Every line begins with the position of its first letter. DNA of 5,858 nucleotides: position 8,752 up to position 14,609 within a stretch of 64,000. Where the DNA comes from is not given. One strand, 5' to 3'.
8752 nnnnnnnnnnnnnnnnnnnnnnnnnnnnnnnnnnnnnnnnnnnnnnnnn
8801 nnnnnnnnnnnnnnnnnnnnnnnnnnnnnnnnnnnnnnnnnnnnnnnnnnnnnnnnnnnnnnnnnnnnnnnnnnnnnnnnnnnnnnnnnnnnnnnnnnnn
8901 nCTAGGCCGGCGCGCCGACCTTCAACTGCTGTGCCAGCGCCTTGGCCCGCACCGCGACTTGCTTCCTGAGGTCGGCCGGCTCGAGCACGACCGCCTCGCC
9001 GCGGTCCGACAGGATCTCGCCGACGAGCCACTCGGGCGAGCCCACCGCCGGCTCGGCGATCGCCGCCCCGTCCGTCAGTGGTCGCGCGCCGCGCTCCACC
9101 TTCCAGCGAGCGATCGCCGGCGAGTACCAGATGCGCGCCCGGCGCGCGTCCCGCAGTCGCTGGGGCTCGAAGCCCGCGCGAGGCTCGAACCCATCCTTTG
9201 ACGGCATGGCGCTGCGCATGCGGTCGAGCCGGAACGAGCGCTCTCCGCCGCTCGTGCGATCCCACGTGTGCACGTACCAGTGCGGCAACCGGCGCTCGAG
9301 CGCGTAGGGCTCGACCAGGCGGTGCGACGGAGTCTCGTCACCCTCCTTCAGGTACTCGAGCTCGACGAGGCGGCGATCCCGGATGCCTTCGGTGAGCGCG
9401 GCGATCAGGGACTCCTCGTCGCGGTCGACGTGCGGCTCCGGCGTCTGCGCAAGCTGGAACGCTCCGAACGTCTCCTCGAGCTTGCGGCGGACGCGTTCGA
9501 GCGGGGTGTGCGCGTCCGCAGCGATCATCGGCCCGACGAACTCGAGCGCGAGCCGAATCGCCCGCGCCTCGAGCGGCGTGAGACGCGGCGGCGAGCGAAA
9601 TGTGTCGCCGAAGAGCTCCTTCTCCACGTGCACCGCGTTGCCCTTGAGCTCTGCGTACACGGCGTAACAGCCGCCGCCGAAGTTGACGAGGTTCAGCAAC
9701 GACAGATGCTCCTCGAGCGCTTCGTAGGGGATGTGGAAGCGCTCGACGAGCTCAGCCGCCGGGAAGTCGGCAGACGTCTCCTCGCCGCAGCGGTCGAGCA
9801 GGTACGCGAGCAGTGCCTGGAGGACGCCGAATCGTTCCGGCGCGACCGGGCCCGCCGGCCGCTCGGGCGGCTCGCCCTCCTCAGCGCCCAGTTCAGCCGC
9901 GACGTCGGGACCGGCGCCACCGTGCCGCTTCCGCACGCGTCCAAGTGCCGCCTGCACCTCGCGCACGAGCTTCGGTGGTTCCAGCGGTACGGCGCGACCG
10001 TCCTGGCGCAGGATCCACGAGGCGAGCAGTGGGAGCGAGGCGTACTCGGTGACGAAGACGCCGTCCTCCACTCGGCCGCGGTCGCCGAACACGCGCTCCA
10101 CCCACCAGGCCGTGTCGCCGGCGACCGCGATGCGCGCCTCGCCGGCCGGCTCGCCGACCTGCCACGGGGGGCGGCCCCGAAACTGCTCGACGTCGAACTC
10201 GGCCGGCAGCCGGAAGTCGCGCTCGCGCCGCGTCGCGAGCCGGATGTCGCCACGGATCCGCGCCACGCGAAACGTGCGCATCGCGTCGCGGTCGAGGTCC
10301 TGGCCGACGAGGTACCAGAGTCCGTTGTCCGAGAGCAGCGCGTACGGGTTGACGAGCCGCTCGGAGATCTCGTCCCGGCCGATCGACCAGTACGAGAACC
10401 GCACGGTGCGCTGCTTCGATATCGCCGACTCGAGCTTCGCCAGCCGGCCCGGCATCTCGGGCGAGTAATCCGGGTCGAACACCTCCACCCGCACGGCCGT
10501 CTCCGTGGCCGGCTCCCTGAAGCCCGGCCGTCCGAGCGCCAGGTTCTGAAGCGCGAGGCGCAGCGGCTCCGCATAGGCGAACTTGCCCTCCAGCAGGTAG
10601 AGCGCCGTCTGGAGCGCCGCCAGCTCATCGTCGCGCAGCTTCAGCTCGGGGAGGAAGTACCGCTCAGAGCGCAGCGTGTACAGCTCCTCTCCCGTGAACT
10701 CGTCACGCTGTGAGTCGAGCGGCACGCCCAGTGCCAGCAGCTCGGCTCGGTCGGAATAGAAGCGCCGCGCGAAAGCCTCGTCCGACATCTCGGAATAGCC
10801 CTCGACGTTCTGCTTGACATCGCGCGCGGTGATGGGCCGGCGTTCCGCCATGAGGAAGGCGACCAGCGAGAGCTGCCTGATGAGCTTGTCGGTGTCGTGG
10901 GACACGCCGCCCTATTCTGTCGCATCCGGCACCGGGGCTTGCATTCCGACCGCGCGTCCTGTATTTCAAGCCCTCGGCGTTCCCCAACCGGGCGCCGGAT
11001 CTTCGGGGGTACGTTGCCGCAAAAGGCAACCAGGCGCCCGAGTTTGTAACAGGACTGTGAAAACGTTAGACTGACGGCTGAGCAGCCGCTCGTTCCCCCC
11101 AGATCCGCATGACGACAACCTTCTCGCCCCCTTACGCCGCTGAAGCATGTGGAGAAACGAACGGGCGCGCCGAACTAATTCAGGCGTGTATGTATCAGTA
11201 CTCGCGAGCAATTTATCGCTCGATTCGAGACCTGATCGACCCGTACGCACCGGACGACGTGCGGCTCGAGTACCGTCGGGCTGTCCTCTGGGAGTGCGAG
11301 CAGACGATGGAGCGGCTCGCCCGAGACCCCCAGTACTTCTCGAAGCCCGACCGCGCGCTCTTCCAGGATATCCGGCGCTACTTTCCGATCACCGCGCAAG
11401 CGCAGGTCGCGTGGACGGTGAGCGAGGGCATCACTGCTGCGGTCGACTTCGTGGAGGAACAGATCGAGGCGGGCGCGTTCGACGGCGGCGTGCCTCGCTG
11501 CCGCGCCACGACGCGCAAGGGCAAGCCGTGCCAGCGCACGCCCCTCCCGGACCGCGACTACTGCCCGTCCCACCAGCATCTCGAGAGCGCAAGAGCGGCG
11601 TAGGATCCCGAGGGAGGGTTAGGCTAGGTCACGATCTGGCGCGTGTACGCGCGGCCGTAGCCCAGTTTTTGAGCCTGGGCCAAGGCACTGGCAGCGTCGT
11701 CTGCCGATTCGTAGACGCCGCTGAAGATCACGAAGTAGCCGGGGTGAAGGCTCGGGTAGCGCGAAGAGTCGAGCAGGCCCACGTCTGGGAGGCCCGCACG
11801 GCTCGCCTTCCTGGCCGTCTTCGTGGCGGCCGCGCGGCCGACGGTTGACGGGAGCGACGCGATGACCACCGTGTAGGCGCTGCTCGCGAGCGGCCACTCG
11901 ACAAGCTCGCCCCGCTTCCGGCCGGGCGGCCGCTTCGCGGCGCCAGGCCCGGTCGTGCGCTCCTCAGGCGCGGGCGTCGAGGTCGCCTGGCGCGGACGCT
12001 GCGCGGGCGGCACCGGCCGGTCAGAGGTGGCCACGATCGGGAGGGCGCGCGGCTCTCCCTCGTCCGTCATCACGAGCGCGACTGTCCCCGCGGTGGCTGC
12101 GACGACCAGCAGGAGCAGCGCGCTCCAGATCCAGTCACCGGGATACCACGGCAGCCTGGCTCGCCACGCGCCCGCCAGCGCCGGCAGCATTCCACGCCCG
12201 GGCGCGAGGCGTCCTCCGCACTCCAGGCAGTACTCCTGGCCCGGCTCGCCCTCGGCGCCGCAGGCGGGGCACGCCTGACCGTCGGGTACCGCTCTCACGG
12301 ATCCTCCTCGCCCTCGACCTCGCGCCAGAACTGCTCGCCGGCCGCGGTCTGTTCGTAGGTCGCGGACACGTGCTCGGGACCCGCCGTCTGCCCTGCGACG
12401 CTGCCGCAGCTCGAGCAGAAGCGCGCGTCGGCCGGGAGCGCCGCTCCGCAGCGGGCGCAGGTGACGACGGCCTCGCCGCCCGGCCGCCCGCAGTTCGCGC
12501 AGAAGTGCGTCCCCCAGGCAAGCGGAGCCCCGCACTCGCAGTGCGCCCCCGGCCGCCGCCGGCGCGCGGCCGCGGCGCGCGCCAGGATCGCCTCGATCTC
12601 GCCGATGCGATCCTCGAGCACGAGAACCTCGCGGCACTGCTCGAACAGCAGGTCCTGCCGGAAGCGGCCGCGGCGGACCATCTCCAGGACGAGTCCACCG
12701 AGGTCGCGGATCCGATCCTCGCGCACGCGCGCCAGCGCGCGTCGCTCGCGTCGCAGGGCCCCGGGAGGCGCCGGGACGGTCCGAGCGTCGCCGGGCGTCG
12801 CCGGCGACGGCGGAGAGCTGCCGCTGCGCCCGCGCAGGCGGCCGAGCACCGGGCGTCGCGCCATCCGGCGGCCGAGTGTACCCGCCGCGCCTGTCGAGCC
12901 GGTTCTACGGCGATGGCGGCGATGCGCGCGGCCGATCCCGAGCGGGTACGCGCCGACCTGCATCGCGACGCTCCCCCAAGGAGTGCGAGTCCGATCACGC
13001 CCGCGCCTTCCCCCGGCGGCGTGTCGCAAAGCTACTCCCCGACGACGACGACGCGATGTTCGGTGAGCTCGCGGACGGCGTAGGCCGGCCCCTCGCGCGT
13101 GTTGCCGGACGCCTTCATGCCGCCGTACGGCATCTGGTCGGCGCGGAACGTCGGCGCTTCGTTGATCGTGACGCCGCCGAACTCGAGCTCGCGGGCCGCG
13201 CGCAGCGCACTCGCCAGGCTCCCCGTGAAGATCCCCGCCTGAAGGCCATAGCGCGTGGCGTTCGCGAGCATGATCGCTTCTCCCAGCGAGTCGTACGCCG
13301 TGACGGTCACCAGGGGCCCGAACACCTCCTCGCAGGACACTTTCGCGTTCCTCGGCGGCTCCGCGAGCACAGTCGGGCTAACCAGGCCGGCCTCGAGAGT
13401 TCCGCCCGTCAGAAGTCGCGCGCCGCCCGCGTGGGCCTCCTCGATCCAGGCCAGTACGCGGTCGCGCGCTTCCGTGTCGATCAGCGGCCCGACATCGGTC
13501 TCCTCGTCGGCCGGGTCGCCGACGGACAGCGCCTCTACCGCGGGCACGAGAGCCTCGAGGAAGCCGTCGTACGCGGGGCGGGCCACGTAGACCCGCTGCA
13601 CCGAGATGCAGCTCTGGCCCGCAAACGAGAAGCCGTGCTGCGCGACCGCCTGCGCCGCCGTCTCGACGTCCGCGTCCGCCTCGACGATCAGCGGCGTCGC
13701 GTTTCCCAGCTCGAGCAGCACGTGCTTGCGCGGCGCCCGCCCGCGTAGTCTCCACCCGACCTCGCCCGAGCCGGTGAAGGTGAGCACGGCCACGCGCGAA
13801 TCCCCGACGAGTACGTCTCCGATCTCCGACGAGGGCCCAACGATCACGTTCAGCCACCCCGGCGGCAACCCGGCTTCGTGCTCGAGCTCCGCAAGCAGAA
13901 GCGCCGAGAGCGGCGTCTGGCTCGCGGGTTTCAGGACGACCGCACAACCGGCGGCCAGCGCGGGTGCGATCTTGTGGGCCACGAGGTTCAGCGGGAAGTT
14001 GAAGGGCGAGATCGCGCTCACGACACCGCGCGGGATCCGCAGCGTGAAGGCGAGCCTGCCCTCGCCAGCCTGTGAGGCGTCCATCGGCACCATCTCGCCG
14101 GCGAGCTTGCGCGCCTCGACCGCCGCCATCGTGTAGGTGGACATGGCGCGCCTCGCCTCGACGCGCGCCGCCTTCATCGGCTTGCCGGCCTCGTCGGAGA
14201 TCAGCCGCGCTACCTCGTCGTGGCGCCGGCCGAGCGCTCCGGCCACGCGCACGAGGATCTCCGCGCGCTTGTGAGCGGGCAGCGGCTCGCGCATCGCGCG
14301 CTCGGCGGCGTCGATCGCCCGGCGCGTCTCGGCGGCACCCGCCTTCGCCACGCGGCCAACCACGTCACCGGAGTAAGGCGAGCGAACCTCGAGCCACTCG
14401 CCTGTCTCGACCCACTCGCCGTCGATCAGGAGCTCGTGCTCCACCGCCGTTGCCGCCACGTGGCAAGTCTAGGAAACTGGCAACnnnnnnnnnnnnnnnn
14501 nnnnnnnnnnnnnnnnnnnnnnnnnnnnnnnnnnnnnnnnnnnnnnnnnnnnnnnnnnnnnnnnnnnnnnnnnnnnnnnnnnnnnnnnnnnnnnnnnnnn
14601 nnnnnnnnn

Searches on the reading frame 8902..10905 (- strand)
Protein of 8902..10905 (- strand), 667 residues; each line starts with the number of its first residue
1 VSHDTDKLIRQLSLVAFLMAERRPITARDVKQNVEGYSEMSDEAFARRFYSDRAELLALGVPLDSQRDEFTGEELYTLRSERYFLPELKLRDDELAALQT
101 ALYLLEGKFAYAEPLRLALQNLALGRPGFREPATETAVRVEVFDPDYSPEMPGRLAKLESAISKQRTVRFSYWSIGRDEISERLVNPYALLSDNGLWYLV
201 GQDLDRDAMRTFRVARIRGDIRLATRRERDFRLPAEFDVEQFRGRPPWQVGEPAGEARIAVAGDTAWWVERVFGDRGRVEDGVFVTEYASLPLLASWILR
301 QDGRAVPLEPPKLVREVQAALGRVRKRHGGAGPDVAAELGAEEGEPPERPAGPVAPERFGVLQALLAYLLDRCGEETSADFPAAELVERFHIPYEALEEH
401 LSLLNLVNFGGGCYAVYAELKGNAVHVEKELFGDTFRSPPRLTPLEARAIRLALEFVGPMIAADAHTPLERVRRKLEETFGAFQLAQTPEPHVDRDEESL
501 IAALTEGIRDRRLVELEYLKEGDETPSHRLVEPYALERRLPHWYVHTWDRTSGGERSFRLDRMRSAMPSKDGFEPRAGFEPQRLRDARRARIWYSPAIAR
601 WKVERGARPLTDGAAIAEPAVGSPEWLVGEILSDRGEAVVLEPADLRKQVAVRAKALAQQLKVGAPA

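Call 86: search_protein_families(library=pfam, proteins=[window:8902-10905:-], max_evalue=0.00001)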
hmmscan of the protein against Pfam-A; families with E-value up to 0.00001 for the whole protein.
window:8902-10905:- (667 aa): 3 families
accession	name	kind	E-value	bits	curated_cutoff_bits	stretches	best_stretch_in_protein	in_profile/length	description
PF13280.12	WYL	-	4.7e-36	123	21.8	2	155-218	3-66/70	WYL domain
PF25583.1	WCX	-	2.1e-15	57.2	23.9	1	588-658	3-76/76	WCX domain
PF19187.6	HTH_PafC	-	2e-06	28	32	0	381-477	19-114/115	PafC helix-turn-helix domain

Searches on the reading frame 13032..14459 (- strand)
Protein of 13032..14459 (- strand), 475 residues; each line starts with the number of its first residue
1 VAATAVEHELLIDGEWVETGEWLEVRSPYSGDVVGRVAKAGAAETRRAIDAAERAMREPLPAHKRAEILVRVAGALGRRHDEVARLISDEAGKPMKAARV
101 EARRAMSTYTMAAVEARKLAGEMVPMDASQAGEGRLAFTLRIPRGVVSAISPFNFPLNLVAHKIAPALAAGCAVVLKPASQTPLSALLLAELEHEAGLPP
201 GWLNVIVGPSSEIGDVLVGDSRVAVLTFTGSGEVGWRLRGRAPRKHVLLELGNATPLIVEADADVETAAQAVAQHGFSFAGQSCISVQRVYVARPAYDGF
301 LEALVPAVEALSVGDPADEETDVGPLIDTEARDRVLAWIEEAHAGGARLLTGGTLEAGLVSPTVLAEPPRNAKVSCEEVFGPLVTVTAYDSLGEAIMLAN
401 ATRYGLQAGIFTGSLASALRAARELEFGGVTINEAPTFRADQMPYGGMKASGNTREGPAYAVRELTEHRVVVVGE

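Call 86: search_protein_families(library=pfam, proteins=[window:13032-14459:-], max_evalue=0.00001)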
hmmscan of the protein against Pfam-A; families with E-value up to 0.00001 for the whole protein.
window:13032-14459:- (475 aa): 1 family
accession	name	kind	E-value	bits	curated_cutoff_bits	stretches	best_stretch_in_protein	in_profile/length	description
PF00171.27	Aldedh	-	1.7e-145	485.6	23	1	16-471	1-461/461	Aldehyde dehydrogenase family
